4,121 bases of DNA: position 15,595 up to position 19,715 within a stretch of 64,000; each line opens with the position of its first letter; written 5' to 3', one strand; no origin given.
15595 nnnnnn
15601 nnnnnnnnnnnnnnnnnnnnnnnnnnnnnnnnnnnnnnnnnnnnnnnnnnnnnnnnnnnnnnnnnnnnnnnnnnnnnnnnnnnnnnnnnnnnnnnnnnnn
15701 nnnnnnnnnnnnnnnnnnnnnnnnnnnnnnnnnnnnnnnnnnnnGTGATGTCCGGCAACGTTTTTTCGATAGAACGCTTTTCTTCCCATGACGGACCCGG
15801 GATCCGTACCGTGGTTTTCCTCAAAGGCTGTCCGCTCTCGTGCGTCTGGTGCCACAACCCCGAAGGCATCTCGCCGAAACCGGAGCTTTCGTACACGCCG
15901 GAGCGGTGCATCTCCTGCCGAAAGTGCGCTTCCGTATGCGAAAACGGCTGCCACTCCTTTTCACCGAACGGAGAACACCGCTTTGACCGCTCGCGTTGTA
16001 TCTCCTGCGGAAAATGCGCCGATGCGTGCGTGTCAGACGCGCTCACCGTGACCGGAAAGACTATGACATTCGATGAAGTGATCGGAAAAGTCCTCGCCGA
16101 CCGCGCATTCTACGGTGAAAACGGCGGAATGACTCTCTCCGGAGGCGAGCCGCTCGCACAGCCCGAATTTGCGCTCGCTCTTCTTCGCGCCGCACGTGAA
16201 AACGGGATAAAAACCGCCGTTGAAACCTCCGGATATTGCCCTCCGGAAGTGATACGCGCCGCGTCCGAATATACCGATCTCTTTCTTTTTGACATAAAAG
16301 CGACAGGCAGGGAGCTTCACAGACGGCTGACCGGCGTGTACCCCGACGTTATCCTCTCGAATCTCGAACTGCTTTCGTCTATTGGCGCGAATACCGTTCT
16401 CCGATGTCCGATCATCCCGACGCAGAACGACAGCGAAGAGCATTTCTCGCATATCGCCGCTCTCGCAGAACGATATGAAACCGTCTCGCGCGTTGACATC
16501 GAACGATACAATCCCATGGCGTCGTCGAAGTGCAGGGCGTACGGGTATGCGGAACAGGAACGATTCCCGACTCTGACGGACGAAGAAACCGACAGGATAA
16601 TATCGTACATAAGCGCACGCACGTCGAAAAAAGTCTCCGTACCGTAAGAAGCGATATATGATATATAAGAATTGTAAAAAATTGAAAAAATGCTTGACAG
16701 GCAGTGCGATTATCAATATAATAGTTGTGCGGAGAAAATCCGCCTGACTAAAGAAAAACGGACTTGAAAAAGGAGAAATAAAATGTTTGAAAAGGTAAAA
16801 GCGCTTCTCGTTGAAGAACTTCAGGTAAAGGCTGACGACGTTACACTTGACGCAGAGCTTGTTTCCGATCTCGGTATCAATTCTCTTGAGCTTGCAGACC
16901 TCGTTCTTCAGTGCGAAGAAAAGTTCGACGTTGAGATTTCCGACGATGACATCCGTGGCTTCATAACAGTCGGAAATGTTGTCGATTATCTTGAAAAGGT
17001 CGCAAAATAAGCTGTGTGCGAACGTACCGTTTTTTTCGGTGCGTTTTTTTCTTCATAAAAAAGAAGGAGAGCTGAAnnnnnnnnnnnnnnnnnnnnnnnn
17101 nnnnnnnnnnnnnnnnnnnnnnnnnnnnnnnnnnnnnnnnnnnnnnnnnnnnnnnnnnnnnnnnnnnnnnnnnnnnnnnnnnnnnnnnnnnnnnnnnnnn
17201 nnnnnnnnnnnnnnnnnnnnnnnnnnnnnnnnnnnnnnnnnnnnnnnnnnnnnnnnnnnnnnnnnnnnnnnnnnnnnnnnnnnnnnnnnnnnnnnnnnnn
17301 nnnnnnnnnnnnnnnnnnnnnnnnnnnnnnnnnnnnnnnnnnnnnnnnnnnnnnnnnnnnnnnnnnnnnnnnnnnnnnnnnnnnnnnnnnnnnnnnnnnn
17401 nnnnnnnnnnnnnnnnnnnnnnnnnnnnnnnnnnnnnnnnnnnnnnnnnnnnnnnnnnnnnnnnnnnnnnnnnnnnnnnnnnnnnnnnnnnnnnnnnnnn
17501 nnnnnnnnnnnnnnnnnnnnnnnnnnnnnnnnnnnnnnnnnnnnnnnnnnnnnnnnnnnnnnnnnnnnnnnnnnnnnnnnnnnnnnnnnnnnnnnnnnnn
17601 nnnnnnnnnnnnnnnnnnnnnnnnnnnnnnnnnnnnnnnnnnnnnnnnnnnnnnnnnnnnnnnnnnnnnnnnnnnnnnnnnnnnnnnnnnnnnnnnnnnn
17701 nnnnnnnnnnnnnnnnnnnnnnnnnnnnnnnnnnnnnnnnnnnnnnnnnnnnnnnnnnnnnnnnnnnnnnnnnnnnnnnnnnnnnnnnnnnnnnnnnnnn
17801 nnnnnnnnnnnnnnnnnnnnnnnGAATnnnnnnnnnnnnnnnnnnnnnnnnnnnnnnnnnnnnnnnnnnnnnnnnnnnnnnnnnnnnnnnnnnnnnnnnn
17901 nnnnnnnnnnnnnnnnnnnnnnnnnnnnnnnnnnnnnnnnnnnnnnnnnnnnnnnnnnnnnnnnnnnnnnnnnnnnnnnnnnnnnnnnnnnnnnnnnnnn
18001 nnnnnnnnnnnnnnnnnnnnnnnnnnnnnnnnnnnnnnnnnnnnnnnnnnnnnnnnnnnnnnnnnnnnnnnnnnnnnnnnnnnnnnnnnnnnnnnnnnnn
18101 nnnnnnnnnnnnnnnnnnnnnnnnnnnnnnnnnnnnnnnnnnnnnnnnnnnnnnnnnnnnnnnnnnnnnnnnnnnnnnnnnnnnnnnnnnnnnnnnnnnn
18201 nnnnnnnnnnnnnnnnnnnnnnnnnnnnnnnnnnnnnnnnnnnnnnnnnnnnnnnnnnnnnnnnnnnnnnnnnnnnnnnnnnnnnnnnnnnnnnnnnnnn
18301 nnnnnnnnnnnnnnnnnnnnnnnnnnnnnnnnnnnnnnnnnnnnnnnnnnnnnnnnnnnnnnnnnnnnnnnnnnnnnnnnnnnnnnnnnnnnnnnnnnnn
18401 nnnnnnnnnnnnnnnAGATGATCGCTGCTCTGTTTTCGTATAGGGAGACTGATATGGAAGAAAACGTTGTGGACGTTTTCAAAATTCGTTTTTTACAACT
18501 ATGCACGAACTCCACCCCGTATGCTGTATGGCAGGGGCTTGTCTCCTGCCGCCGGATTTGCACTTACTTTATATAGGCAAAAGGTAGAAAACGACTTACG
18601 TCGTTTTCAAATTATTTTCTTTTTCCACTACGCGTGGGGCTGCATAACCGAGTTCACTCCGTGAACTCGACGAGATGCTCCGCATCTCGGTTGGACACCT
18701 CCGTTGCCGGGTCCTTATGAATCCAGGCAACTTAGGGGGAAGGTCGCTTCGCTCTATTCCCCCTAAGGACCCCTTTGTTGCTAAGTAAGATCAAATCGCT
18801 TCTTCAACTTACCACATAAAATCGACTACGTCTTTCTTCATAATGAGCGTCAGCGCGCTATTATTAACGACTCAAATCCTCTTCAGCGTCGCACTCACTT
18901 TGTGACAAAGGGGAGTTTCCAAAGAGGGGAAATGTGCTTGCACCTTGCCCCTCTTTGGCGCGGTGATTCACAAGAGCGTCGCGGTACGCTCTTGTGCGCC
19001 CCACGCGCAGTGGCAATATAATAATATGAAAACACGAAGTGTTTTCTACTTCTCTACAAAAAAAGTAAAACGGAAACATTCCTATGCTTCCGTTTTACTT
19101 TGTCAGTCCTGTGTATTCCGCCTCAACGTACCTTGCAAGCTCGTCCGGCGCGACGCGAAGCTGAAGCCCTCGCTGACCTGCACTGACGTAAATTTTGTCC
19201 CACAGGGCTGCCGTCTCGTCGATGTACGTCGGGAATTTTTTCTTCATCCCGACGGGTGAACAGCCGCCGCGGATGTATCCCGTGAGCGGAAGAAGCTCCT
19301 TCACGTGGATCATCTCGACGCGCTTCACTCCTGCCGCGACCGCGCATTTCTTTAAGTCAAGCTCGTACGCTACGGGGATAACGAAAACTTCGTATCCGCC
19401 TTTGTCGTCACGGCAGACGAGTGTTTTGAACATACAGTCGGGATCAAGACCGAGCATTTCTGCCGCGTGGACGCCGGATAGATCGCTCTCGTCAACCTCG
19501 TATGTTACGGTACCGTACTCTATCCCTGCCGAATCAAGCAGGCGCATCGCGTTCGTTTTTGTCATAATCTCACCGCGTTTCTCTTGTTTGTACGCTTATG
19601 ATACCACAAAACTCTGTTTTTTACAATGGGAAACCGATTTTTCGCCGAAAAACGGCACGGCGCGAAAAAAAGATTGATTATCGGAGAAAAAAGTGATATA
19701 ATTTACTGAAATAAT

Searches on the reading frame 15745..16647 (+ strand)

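Call 13: search_protein_families(library=pfam, proteins=[window:15745-16647:+])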
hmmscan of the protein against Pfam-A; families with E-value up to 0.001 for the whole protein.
window:15745-16647:+ (300 aa): 10 families
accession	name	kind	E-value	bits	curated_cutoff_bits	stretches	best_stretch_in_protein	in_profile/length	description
PF04055.27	Radical_SAM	-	1.8e-21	77.5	29.5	1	24-232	2-160/166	Radical SAM superfamily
PF13353.11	Fer4_12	-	6.8e-14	52.8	22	1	16-171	2-99/137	4Fe-4S single cluster domain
PF00037.32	Fer4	-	1.2e-07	31.7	21.1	1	80-95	3-18/24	4Fe-4S binding domain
PF12837.12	Fer4_6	-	1.5e-07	31.4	25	1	79-99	3-23/24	4Fe-4S binding domain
PF12838.12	Fer4_7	-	1.7e-06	28.9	27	1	54-99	1-52/52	4Fe-4S dicluster domain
PF12797.12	Fer4_2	-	1.9e-06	27.9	24.5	0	80-95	5-20/22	4Fe-4S binding domain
PF14697.11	Fer4_21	-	2.5e-05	24.7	35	1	53-100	6-57/59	4Fe-4S dicluster domain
PF12800.12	Fer4_4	-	5e-05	23.7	24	0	52-67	1-16/17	4Fe-4S binding domain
PF13187.11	Fer4_9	-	5.7e-05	23.5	27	1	54-99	1-51/52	4Fe-4S dicluster domain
PF13237.11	Fer4_10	-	0.00038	20.8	25.5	1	50-95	4-52/53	4Fe-4S dicluster domain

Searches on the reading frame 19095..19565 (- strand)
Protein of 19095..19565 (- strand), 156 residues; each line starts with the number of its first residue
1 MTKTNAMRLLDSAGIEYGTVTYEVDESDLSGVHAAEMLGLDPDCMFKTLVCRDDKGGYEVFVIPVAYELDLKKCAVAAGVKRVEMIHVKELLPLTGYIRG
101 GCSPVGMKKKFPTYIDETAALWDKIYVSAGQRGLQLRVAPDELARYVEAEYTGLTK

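Call 34: find_encoding_contigs(protein=window:19095-19565:-, flank=3000, max_places=8)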
Protein window:19095-19565:- (156 aa): no gene with exactly this product is on record in the collection.

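Call 46: search_protein_families(library=pfam, proteins=[window:19095-19565:-], max_evalue=0.00001)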
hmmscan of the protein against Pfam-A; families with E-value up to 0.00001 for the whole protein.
window:19095-19565:- (156 aa): 1 family
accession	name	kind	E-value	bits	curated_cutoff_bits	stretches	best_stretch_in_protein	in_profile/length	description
PF04073.20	tRNA_edit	-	9.2e-25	87.6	25.5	1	34-145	10-122/123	Aminoacyl-tRNA editing domain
